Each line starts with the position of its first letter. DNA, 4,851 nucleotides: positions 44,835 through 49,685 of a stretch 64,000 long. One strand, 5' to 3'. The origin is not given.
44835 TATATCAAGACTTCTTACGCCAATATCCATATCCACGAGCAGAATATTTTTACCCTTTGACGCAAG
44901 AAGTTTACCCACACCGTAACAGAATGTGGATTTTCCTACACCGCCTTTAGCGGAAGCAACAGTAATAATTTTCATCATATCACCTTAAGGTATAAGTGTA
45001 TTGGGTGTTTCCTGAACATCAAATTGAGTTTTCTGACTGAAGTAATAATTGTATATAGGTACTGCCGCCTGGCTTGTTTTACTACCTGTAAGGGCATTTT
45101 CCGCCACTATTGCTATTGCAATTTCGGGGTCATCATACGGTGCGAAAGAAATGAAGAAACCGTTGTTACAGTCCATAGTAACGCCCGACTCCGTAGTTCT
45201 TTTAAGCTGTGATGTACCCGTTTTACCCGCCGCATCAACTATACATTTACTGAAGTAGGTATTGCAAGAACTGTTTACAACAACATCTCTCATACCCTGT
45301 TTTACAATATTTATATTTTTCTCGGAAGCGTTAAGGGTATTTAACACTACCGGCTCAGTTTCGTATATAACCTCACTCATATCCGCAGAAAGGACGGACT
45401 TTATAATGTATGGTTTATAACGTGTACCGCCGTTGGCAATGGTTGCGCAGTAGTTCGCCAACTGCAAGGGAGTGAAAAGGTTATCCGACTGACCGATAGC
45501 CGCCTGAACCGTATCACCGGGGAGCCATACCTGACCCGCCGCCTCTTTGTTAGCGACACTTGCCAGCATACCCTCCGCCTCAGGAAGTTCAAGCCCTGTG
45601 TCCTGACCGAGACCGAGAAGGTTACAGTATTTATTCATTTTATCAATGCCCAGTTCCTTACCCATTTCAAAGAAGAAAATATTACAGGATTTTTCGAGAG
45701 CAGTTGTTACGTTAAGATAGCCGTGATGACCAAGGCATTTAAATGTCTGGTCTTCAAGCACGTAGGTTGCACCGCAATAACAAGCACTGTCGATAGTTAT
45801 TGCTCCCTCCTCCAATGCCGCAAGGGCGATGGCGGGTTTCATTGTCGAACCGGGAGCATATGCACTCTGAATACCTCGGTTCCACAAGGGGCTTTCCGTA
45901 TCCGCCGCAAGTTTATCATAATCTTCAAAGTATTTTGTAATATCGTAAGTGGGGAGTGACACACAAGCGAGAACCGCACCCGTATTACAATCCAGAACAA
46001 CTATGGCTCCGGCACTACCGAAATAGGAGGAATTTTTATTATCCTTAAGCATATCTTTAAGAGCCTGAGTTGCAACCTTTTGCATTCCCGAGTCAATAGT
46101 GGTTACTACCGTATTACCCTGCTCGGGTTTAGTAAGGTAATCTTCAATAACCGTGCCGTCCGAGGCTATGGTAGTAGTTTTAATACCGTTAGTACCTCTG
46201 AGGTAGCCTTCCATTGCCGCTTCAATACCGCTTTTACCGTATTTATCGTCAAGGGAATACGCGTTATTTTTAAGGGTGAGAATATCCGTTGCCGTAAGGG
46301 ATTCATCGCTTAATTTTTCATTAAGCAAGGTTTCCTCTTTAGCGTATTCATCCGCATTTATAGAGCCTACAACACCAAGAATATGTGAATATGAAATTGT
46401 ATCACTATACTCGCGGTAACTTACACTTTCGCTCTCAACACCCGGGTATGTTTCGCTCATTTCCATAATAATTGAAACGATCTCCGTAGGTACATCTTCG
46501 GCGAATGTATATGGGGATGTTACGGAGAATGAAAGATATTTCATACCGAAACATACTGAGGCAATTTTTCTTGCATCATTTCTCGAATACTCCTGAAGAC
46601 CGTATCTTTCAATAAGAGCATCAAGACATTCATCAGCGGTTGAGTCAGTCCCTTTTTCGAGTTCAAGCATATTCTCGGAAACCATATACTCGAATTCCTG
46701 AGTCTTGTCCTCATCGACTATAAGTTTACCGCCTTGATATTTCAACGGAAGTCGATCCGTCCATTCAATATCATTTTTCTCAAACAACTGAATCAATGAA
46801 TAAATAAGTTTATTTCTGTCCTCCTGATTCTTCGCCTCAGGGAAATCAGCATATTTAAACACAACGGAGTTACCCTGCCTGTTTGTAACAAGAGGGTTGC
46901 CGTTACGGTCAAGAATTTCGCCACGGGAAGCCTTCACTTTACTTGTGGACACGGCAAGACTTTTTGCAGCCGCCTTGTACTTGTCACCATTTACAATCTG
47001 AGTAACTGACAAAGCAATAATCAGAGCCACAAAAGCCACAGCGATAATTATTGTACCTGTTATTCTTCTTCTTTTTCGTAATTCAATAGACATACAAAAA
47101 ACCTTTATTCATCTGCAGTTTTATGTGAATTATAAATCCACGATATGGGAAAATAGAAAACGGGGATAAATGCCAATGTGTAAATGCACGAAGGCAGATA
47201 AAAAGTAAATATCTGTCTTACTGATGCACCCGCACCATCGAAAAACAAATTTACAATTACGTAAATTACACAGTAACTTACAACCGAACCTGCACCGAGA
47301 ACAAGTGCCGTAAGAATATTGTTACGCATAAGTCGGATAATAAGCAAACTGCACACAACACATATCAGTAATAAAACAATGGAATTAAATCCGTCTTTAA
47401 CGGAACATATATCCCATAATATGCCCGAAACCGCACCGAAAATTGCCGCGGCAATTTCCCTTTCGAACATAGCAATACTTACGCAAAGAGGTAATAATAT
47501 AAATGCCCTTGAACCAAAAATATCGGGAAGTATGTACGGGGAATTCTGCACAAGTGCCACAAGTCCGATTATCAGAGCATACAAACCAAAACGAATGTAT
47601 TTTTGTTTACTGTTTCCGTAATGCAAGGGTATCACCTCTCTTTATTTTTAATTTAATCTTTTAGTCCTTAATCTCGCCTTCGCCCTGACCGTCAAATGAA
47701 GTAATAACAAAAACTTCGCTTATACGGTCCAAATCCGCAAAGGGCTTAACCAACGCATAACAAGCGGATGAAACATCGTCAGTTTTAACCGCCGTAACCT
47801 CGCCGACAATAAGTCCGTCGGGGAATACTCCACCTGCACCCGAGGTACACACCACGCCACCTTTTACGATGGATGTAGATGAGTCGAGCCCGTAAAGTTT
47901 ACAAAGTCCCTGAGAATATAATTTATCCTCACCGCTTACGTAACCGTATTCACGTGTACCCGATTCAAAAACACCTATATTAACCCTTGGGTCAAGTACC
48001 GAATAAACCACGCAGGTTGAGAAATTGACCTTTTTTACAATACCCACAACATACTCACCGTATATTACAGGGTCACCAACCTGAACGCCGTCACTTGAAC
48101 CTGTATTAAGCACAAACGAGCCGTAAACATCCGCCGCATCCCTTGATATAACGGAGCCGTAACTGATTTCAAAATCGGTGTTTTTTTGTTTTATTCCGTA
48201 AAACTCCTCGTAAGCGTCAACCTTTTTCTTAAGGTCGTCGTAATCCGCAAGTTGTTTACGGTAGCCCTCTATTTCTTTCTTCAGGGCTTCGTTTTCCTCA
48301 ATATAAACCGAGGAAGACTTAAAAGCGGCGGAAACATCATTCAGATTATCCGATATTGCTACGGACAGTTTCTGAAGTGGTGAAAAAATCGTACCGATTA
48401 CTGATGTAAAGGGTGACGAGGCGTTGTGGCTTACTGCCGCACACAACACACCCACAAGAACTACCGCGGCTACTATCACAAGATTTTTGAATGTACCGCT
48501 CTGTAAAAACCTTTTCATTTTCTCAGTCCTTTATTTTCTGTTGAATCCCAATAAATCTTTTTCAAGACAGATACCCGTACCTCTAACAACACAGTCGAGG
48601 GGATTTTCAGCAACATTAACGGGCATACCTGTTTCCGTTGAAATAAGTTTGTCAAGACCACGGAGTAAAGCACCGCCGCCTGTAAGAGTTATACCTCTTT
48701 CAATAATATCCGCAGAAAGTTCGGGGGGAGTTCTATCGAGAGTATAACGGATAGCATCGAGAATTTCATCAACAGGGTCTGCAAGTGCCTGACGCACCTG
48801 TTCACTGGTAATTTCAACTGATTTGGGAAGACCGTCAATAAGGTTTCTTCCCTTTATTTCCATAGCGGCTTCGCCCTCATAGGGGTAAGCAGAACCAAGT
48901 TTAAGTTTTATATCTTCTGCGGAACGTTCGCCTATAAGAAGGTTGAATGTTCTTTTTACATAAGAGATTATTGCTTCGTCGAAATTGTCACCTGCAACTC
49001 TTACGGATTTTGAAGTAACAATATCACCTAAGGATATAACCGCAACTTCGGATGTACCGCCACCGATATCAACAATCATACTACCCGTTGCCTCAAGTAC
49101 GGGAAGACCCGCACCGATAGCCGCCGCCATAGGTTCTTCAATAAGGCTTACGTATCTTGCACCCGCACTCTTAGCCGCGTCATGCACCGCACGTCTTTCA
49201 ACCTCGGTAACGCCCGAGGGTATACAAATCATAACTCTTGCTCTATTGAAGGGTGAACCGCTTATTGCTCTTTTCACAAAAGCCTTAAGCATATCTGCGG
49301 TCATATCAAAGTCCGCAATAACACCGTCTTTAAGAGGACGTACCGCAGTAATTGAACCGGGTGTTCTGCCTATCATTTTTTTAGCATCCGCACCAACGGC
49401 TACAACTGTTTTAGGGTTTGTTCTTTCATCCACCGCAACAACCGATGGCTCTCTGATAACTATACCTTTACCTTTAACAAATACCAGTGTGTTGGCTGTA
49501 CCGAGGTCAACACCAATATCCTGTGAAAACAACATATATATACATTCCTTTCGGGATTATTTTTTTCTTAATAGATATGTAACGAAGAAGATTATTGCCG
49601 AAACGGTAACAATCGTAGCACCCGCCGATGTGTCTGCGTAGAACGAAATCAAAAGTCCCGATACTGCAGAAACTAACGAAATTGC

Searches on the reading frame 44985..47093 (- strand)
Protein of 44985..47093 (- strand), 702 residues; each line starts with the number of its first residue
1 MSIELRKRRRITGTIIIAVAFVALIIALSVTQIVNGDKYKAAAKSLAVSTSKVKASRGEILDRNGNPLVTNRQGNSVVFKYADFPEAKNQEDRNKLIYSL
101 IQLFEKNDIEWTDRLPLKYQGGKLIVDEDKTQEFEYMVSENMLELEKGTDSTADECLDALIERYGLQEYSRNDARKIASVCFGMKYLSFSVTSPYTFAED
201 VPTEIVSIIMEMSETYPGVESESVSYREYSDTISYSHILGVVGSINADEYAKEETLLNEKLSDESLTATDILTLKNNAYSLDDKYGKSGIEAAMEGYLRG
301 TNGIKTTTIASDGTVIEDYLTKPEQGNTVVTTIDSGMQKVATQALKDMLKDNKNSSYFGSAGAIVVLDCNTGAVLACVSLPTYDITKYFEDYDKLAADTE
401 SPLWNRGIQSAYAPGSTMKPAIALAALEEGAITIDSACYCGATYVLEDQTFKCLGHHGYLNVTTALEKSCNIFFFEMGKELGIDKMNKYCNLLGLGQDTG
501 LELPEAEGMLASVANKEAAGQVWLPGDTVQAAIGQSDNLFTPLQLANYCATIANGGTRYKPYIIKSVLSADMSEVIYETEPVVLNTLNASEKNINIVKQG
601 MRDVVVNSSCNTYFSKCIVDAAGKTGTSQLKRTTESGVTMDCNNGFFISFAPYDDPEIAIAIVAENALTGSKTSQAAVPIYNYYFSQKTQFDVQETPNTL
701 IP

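Call 82: search_protein_families(library=pfam, proteins=[window:44985-47093:-], max_evalue=0.000001)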
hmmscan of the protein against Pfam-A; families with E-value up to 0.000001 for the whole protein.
window:44985-47093:- (702 aa): 2 families
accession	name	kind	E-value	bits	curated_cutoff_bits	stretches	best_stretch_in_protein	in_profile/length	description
PF00905.27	Transpeptidase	-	6.7e-61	206.5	22.1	1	362-678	1-291/299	Penicillin binding protein transpeptidase domain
PF03717.20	PBP_dimer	-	9.3e-33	114.6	24.4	1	53-317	2-177/180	Penicillin-binding Protein dimerisation domain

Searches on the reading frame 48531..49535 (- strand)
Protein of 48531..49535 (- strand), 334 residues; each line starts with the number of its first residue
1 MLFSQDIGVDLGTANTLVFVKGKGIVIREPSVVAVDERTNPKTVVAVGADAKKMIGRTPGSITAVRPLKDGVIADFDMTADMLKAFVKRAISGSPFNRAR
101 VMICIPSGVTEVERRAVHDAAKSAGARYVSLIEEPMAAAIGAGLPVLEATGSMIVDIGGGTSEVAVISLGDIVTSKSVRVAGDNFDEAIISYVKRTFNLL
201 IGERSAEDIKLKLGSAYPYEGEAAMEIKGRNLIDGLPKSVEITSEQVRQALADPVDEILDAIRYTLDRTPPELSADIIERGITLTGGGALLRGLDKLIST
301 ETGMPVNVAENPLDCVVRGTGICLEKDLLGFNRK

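Call 82: search_protein_families(library=pfam, proteins=[window:48531-49535:-], max_evalue=0.000001)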
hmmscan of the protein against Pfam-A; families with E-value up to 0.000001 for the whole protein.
window:48531-49535:- (334 aa): 4 families
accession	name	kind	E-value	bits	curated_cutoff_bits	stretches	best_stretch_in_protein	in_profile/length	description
PF06723.19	MreB_Mbl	-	2.8e-149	496.8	27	1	5-326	2-321/327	MreB/Mbl protein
PF00012.26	HSP70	-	2.7e-14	52.7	20.6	1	79-198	114-239/599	Hsp70 protein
PF14450.12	FtsA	-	2.3e-12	47.8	31.8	1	154-311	2-112/127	Cell division protein FtsA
PF00022.25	Actin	-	1.6e-07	30.7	27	0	30-195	31-189/410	Actin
